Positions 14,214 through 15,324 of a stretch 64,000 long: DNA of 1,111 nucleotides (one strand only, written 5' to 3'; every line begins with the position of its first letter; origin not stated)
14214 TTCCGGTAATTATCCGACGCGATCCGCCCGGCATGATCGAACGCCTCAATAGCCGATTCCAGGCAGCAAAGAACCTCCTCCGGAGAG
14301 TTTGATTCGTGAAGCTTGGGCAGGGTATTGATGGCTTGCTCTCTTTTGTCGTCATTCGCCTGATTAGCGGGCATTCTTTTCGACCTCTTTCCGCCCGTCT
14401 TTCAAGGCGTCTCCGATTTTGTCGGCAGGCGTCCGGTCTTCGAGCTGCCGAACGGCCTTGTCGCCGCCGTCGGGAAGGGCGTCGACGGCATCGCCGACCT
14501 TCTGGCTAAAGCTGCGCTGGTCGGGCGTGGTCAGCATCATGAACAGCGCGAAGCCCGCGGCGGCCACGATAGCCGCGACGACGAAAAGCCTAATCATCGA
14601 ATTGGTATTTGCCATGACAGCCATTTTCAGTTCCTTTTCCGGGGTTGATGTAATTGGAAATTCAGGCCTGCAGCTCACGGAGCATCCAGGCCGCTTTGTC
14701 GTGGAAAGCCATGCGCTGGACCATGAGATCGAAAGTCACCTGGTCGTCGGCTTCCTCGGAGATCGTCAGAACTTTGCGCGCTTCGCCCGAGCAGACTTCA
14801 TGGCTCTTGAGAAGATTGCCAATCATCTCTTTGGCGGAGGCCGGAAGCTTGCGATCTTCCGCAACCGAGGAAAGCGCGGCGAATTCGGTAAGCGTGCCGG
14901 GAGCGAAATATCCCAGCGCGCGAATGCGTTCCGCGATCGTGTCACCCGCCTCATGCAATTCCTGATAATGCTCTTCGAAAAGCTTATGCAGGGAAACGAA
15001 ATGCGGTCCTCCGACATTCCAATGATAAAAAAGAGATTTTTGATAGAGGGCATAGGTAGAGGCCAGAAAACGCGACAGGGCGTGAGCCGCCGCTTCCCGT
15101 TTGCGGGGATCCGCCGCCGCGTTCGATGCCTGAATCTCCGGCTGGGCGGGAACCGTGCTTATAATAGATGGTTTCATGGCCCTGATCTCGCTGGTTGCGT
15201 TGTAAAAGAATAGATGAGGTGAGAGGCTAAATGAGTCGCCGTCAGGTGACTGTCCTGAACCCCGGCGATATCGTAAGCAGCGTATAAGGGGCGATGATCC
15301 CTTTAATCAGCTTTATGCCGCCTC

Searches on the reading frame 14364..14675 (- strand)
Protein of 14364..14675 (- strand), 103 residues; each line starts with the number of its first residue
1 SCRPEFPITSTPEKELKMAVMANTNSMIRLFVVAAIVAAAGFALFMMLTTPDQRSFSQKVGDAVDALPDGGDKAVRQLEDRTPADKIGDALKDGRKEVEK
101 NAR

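Call 35: search_protein_families(library=pfam, proteins=[window:14364-14675:-], max_evalue=0.01)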
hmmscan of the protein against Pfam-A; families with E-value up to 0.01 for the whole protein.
window:14364-14675:- (103 aa): 1 family
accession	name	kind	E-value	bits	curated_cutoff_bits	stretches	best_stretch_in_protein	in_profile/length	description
PF01307.22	Plant_vir_prot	-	0.0042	17.7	22.6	0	36-72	10-46/100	Plant viral movement protein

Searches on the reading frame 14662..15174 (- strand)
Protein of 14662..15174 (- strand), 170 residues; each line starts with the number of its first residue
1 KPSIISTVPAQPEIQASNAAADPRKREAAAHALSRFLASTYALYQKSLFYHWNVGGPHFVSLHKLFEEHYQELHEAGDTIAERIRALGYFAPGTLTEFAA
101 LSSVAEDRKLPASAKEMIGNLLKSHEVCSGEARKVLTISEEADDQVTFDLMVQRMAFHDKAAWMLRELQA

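Call 35: search_protein_families(library=pfam, proteins=[window:14662-15174:-], max_evalue=0.01)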
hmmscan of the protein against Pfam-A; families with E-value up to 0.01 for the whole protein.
window:14662-15174:- (170 aa): 1 family
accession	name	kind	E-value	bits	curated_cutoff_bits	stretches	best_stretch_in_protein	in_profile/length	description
PF00210.30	Ferritin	-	5.6e-24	85.1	24.5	1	32-168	3-135/142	Ferritin-like domain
